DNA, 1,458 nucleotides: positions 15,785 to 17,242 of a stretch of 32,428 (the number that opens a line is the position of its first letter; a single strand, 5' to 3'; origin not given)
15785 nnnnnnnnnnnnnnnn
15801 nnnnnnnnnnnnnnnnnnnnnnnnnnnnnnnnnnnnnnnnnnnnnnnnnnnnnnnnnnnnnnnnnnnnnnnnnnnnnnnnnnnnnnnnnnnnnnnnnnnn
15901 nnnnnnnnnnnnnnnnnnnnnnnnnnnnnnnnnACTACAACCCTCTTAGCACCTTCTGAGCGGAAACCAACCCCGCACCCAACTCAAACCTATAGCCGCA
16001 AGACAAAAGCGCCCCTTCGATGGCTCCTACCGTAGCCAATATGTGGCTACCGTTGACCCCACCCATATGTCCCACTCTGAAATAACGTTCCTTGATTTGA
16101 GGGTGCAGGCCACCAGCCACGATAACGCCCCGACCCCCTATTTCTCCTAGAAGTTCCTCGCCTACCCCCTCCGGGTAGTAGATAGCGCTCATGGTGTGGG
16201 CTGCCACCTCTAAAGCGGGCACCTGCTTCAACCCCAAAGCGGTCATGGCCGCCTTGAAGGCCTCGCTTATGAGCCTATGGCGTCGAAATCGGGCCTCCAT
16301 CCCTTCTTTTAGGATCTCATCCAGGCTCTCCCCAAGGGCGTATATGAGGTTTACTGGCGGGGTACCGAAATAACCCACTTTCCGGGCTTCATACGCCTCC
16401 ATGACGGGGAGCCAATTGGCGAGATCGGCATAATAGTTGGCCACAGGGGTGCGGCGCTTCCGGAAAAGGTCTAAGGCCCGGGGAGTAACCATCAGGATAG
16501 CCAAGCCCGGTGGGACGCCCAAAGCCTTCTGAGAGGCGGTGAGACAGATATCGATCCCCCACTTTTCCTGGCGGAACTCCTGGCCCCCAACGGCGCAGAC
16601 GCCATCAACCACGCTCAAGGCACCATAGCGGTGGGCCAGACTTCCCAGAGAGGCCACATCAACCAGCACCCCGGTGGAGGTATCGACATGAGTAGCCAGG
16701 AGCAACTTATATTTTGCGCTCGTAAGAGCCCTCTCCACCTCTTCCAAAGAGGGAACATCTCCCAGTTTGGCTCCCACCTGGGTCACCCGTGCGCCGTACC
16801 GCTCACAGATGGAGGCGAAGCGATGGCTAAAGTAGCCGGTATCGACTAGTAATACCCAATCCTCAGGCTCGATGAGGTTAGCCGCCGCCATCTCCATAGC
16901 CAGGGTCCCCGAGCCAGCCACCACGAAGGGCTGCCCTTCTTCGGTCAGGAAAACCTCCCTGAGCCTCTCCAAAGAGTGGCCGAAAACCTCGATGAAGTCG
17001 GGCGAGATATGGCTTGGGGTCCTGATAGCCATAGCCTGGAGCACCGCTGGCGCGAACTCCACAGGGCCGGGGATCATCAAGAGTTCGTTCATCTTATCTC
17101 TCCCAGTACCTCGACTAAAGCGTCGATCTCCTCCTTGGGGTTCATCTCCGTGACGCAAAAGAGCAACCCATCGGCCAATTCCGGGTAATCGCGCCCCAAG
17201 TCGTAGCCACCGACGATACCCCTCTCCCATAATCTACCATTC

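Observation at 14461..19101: Non-canonical glycine-cleavage operon: gcvH, small Cys protein, gcvPA, aminotransferase, gcvPB, with no gcvT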

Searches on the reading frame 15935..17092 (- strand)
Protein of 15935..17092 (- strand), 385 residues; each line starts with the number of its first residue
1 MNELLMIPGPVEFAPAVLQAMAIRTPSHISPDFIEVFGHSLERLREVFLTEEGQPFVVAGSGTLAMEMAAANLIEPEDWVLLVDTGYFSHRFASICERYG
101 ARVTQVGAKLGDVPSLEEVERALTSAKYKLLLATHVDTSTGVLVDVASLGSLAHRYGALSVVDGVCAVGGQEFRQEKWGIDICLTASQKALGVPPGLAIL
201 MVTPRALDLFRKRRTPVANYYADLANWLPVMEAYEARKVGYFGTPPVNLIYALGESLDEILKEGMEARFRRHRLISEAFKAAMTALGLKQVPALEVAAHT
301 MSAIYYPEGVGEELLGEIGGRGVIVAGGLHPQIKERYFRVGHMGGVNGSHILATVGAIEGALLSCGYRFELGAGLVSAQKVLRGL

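Call 3: search_protein_families(library=pfam, proteins=[window:15935-17092:-], max_evalue=0.01)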
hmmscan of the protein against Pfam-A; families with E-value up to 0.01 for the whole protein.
window:15935-17092:- (385 aa): 4 families
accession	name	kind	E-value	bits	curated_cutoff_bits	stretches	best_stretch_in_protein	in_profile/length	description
PF00266.25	Aminotran_5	-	6.4e-27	94.9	21.5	1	20-330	28-340/371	Aminotransferase class-V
PF01053.26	Cys_Met_Meta_PP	-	1e-05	24.7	27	1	51-189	65-198/381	Cys/Met metabolism PLP-dependent enzyme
PF00155.27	Aminotran_1_2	-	0.00012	21.9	19.7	1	26-172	40-194/361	Aminotransferase class I and II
PF01041.23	DegT_DnrJ_EryC1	-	0.00086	19.1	19.8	1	38-176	23-157/360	DegT/DnrJ/EryC1/StrS aminotransferase family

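Call 4: search_protein_families(library=ncbifam, proteins=[window:15935-17092:-], max_evalue=0.01)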
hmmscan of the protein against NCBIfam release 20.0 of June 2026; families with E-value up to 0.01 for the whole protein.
window:15935-17092:- (385 aa): 39 families (the best 25 are shown)
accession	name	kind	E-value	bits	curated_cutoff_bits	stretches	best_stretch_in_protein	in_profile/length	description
NF045640.1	AspGlyoxATaseBhcA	equivalog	7.4e-70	235.8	650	1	5-383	7-385/395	L-aspartate--glyoxylate aminotransferase BhcA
NF046070.1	PyrdoxPyrvTramin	equivalog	1.6e-51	175.3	600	1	5-363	8-365/369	pyridoxamine--pyruvate transaminase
TIGR03301.1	PhnW-AepZ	equivalog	3.6e-49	168.1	360.8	1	4-360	1-353/355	2-aminoethylphosphonate aminotransferase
TIGR02326.1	transamin_PhnW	equivalog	8.6e-35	120.5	400.8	1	3-362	4-360/363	2-aminoethylphosphonate--pyruvate transaminase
NF010006.0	PRK13479.1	equivalog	3.3e-33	115.3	296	1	2-363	5-362/369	2-aminoethylphosphonate--pyruvate transaminase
TIGR01979.1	sufS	subfamily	4e-10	39.1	475.1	1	73-280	104-309/403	SufS family cysteine desulfurase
TIGR01366.1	serC_3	equivalog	1.9e-08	33.9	401.65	1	20-264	26-257/361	phosphoserine transaminase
TIGR01364.1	serC_1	equivalog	2.4e-08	33.3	443.6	1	21-264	31-256/358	phosphoserine transaminase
NF003764.0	PRK05355.1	equivalog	1.3e-06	27.6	253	1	20-264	33-255/357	3-phosphoserine/phosphohydroxythreonine transaminase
TIGR01976.1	am_tr_V_VC1184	hypoth_equivalog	2e-06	27.3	352.35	1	96-211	127-240/401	cysteine desulfurase-like protein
NF005758.0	PRK07582.1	equivalog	3.1e-06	26.2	440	1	50-191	67-200/372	cystathionine gamma-lyase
TIGR01977.1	am_tr_V_EF2568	hypoth_equivalog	4e-06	26.1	377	1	95-203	106-213/376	cysteine desulfurase family protein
NF006810.0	PRK09331.1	subfamily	4.4e-06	25.7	301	1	68-203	95-236/397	Sep-tRNA:Cys-tRNA synthetase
TIGR03392.1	FeS_syn_CsdA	equivalog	1.4e-05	24.4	493.6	1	76-202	105-231/398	cysteine desulfurase CsdA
NF010611.0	PRK14012.1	equivalog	3e-05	23.1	548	1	96-203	116-221/406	IscS subfamily cysteine desulfurase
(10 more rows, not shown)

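Call 17: search_solved_structures(query=window:15935-17092:-, max_evalue=1e-10)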
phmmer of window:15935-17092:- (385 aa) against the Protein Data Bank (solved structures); distinct sequences matched with E-value up to 1e-10: 35.
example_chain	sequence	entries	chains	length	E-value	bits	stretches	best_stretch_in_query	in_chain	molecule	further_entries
3zrp_A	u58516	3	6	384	2e-73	251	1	1-382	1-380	SERINE-PYRUVATE AMINOTRANSFERASE (AGXT)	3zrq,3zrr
2bkw_A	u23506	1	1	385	2.8e-72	247.3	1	4-345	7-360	ALANINE-GLYOXYLATE AMINOTRANSFERASE 1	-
1vjo_A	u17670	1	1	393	1.3e-55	192.4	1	3-345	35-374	alanine--glyoxylate aminotransferase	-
3kgw_A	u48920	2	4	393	1.9e-50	175.4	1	3-347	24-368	Alanine-glyoxylate aminotransferase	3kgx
4cbs_A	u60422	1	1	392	2.8e-48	168.3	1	2-364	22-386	SERINE--PYRUVATE AMINOTRANSFERASE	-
4cbr_A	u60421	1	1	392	5.7e-48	167.3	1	2-364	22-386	SERINE--PYRUVATE AMINOTRANSFERASE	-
5f9s_A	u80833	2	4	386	2.2e-47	165.3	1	2-364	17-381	Serine--pyruvate aminotransferase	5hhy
1h0c_A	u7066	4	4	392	2.2e-47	165.3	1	2-364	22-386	SERINE--GLYOXYLATE AMINOTRANSFERASE | Serine--pyruvate aminotransferase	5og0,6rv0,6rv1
3r9a_A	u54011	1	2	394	2.3e-47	165.3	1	2-364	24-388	Serine--pyruvate aminotransferase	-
4kyo_A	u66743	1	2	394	2.5e-47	165.1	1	2-362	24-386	Serine-pyruvate aminotransferase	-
4kxk_A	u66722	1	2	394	2.6e-47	165.1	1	2-362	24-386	Serine--pyruvate aminotransferase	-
7ns7_A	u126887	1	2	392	2.8e-47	165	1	2-364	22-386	L-alanine:glyoxylate aminotransferase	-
2yob_A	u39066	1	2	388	5e-47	164.2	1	2-344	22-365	SERINE--PYRUVATE AMINOTRANSFERASE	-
4i8a_A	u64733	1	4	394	6e-47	163.9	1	2-364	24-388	Serine-pyruvate aminotransferase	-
6pk1_A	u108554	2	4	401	7.9e-47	163.5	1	5-382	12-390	Serine--glyoxylate aminotransferase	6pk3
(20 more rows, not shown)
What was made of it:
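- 15935..17092 (-): AGXT-family class V aminotransferase (385 aa; PLP-lysine motif SQKAL). Its start overlaps the gcvPA stop (ATGA). The best solved relatives are 3ZRP, Sulfolobus serine-pyruvate aminotransferase (2e-73), and 2BKW, yeast alanine-glyoxylate aminotransferase (3e-72) (call 17).
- On AGXT-type class V aminotransferase: 3ZRP at 2e-73, 2BKW at 3e-72 and 1VJO at 1e-55 (call 17).
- Family assignments are all above curated cut-offs (calls 3, 4), and the aminotransferase's best solved relatives are AGXT/SPT enzymes (call 17).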

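Call 20: find_related_loci(query=window:15935-17092:-, collection=genome_contigs, flank=10000)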
Query window:15935-17092:- (385 aa) in genome_contigs; peptide patterns used: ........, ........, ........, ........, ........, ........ (x = any residue, [..] = any of these).
169 stretches matched a pattern; 60 encode a relative of the query (tblastn E <= 1e-3); 60 distinct loci.
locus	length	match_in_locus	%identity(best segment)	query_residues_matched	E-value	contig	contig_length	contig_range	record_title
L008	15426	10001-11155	89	1-385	0e+0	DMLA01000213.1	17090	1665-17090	MAG TPA_asm: Chloroflexi bacterium isolate UBA7937 contig_12600, whole genome shotgun sequence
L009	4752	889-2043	88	1-385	0e+0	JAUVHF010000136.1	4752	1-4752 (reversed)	MAG: Anaerolineales bacterium isolate CSMAG_395 CSMAG_395_k141_758951_length_4752_cov_13.0555, whole genome shotgun sequ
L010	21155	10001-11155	89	1-385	0e+0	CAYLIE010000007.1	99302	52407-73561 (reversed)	MAG TPA_asm: uncultured Anaerolineales bacterium isolate binchicken_co294_77 genome assembly, contig: NODE_391_length_99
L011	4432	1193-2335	73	2-382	0e+0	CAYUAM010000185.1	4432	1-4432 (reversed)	MAG TPA_asm: uncultured Anaerolineales bacterium isolate binchicken_co376_259 genome assembly, contig: NODE_30003_length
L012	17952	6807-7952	63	2-382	1e-163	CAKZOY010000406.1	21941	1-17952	MAG TPA_asm: uncultured Chloroflexi bacterium isolate SRR5214706_bin.33_CONCOCT_v1.1_MAG genome assembly, contig: ERZ174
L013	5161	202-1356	63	2-384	2e-160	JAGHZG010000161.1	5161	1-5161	MAG: Chloroflexota bacterium isolate 626A.7 NODE_2223_length_5161_cov_5.458872, whole genome shotgun sequence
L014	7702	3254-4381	62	2-375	8e-151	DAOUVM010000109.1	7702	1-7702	MAG TPA_asm: Ardenticatenales bacterium isolate CSMAG_849 CSMAG_849_k141_1633969_length_7702_cov_170.3406, whole genome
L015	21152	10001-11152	61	2-382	7e-150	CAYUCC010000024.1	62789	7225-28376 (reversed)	MAG TPA_asm: uncultured Anaerolineae bacterium isolate SRP173033_co1_350 genome assembly, contig: NODE_594_length_62789_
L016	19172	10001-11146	59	3-382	5e-148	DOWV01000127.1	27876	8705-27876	MAG TPA_asm: Bacteroidetes bacterium isolate UBA9647 contig_11609, whole genome shotgun sequence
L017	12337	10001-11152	61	2-382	2e-143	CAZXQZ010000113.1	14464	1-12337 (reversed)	MAG TPA_asm: uncultured Anaerolineae bacterium isolate SRP173033_co2_180 genome assembly, contig: NODE_1917_length_14464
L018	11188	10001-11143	59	4-382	3e-143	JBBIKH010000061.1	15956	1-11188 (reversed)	MAG: bacterium isolate BR1F70218_bin_181 NODE_3938_length_15956_cov_4.487391, whole genome shotgun sequence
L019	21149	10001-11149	56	3-383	2e-142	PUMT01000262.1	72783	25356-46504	MAG: Bacteroidetes bacterium isolate B1Sed10_220R1 B1-Sed10-C144, whole genome shotgun sequence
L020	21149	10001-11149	59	2-382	3e-141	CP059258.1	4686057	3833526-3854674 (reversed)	MAG: Anaerolineae bacterium isolate SSC4 chromosome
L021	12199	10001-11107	59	2-369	3e-140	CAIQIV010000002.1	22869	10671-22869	MAG: uncultured Chloroflexi bacterium isolate LaPlata_bin-0303 genome assembly, contig: bin-0303:002/865, whole genome s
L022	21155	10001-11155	55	3-384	3e-140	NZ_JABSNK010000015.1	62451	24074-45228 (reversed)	Flavobacterium sp. 28A Ga0416760_15, whole genome shotgun sequence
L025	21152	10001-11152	57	1-382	1e-136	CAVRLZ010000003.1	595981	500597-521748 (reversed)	MAG: uncultured Chloroflexia bacterium isolate MFD01275.bin.2.96 genome assembly, contig: contig_11644, whole genome sho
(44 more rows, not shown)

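Call 29: find_homologous_proteins(query=L008:7412-8506:+, max_evalue=1e-60)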
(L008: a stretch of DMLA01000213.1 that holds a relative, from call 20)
Query L008:7412-8506:+ (364 aa): 7904 proteins with E <= 1e-60 among 8000 candidates; the best 120 are listed.
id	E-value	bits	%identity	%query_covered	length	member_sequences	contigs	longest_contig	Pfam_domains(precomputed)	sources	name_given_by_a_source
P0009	1.1e-240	816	100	100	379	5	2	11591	PF01571.27,PF08669.18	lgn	-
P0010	2.2e-193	660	86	95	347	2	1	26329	PF01571.27,PF08669.18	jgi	-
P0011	3.5e-141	488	64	99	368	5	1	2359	PF01571.27,PF08669.18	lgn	-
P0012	8.9e-140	484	60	99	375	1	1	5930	PF01571.27,PF08669.18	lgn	-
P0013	7.7e-138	477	60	99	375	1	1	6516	PF01571.27,PF08669.18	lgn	-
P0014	3.9e-135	469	60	99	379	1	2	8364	PF01571.27,PF08669.18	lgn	-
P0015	5.8e-135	468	58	99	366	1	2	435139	PF01571.27,PF08669.18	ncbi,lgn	ncbi:glycine cleavage system aminomethyltransferase GcvT [Desulfotomaculum varum]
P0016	9.2e-134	464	60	99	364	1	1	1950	PF01571.27,PF08669.18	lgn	-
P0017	1.5e-133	463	60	99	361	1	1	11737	PF01571.27,PF08669.18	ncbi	-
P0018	4.5e-133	462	58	98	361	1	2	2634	PF01571.27,PF08669.18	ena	-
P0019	5.6e-133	461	60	99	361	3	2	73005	PF01571.27,PF08669.18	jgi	-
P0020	6.8e-133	461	61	99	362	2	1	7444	PF01571.27,PF08669.18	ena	-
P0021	1.1e-132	460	60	99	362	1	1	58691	PF01571.27,PF08669.18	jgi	-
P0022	1.2e-132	460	60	98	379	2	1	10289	PF01571.27,PF08669.18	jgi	jgi:aminomethyltransferase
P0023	1.8e-132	460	59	99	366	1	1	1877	PF01571.27,PF08669.18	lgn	-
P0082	9.8e-124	431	54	99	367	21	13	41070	PF01571.27,PF08669.18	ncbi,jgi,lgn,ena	-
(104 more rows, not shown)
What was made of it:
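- Tried and rejected: I searched with the L008 GcvT (call 29) and looked up the most abundant candidate cluster, P0082.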

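Call 38: find_encoding_contigs(protein=P0082, flank=6000, max_places=10)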
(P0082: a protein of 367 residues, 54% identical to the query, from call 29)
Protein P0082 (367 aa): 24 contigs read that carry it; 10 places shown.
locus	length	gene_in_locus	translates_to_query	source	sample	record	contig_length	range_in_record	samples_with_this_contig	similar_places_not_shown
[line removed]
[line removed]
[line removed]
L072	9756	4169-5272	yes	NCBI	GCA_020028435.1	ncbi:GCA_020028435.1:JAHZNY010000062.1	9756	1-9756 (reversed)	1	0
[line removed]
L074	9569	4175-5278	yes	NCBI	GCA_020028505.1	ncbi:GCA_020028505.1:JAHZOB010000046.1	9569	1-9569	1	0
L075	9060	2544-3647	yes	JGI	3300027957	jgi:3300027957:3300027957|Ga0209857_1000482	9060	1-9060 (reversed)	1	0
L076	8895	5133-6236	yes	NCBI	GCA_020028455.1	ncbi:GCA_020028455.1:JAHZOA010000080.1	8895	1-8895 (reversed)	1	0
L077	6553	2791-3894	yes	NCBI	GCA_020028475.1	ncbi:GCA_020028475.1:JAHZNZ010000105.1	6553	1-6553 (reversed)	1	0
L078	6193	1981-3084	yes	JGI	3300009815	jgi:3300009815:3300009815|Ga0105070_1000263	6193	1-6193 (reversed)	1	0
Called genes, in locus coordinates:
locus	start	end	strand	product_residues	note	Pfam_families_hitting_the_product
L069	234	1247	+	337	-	PF07885:Ion_trans_2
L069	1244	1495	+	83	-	PF00196:GerE, PF13384:HTH_23 (weak)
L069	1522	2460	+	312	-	PF13365:Trypsin_2, PF00595:PDZ, PF13180:PDZ_2, PF17820:PDZ_6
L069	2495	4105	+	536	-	PF06609:TRI12, PF07690:MFS_1, PF00083:Sugar_tr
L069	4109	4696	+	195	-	PF12867:DinB_2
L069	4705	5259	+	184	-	PF01966:HD (weak)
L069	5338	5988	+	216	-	PF00156:Pribosyltran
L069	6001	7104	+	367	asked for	PF01571:GCV_T, PF08669:GCV_T_C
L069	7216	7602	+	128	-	PF01597:GCV_H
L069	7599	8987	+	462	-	PF02347:GDC-P, PF00266:Aminotran_5 (weak)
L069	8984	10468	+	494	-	PF02347:GDC-P, PF01212:Beta_elim_lyase, PF00266:Aminotran_5 (faint), PF21478:GcvP2_C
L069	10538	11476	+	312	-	PF00291:PALP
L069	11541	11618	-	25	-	?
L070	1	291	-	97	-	?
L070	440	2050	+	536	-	PF06609:TRI12, PF07690:MFS_1, PF00083:Sugar_tr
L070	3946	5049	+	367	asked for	PF01571:GCV_T, PF08669:GCV_T_C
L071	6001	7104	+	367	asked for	PF01571:GCV_T, PF08669:GCV_T_C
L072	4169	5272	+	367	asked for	PF01571:GCV_T, PF08669:GCV_T_C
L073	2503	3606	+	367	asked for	PF01571:GCV_T, PF08669:GCV_T_C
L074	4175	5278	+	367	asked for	PF01571:GCV_T, PF08669:GCV_T_C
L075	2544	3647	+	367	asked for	PF01571:GCV_T, PF08669:GCV_T_C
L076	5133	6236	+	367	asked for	PF01571:GCV_T, PF08669:GCV_T_C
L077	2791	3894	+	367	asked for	PF01571:GCV_T, PF08669:GCV_T_C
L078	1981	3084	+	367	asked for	PF01571:GCV_T, PF08669:GCV_T_C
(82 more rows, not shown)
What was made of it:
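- Closest known: Canonical bacterial gcvT-gcvH-gcvPA-gcvPB operon with a two-subunit P protein. Same: H, PA and PB are orthologous, pass the equivalog models and lie in the same order and orientation (call 4; canonical example in call 38).
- Closest known: Canonical bacterial gcvT-gcvH-gcvPA-gcvPB operon with a two-subunit P protein. Different: In the canonical example these two genes overlap (call 38).
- Tried and rejected: It is a canonical gcvT-gcvH-gcvPA-gcvPB operon of an unrelated organism (call 38).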

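Call 58: find_encoding_contigs(protein=P0010, flank=7000, max_places=4)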
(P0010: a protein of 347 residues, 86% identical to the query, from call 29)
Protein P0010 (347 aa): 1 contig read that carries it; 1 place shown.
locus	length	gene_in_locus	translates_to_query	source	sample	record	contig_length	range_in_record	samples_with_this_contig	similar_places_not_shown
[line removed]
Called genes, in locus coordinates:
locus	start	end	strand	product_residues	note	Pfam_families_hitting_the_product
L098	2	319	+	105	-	?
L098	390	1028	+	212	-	-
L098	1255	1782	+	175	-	PF01476:LysM, PF23473:LysM3_LYK4_5 (faint), PF01476:LysM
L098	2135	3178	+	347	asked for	PF01571:GCV_T, PF08669:GCV_T_C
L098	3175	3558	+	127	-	PF01597:GCV_H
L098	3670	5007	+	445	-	PF02347:GDC-P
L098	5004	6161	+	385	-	PF00155:Aminotran_1_2 (weak), PF00266:Aminotran_5, PF01053:Cys_Met_Meta_PP (weak)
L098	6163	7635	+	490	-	PF02347:GDC-P, PF00266:Aminotran_5 (weak), PF21478:GcvP2_C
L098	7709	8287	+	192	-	PF04542:Sigma70_r2, PF07638:Sigma70_ECF (weak), PF08281:Sigma70_r4_2, PF04545:Sigma70_r4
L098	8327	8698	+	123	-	-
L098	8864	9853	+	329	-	PF00005:ABC_tran, PF13304:AAA_21 (weak), PF08352:oligo_HPY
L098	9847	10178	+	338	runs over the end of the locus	PF00005:ABC_tran, PF08352:oligo_HPY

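Call 59: find_encoding_contigs(protein=P0009, flank=7000, max_places=4)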
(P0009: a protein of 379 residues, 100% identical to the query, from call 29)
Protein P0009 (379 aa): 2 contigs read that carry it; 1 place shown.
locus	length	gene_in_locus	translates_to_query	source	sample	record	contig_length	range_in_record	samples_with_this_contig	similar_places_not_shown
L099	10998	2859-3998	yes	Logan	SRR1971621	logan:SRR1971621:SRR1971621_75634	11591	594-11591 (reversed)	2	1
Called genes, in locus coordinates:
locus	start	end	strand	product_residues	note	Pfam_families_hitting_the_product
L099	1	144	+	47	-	?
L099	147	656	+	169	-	PF01661:Macro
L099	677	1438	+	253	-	-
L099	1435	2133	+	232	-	PF23472:LysM2_CERK1_LYK3_4_5 (faint), PF01476:LysM, PF23446:LysM1_NFP_LYK (faint), PF01476:LysM, PF23473:LysM3_LYK4_5 (weak)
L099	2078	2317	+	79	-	-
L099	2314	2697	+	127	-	PF01597:GCV_H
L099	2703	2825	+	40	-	-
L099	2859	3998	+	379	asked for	PF01571:GCV_T, PF08669:GCV_T_C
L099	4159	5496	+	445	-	PF02347:GDC-P, PF00266:Aminotran_5 (faint)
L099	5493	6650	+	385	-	PF00266:Aminotran_5, PF01053:Cys_Met_Meta_PP (weak)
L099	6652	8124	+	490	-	PF02347:GDC-P, PF00266:Aminotran_5 (weak), PF21478:GcvP2_C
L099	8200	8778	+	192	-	PF04542:Sigma70_r2, PF07638:Sigma70_ECF (weak), PF08281:Sigma70_r4_2, PF04545:Sigma70_r4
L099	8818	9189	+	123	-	-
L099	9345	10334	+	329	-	PF00005:ABC_tran, PF13304:AAA_21 (faint), PF08352:oligo_HPY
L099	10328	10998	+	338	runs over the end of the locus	PF00005:ABC_tran, PF08352:oligo_HPY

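Call 60: find_encoding_contigs(protein=P0011, flank=7000, max_places=4)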
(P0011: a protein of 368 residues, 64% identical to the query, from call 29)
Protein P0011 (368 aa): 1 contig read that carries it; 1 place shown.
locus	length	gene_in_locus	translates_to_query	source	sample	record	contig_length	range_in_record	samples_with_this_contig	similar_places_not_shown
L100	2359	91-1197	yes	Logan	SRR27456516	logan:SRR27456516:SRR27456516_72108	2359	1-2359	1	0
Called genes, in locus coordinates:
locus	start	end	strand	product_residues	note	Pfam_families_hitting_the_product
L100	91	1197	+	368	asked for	PF01571:GCV_T, PF08669:GCV_T_C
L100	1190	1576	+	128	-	PF12643:MazG-like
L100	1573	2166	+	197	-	PF00583:Acetyltransf_1, PF13302:Acetyltransf_3, PF13523:Acetyltransf_8 (weak)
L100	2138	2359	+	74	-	?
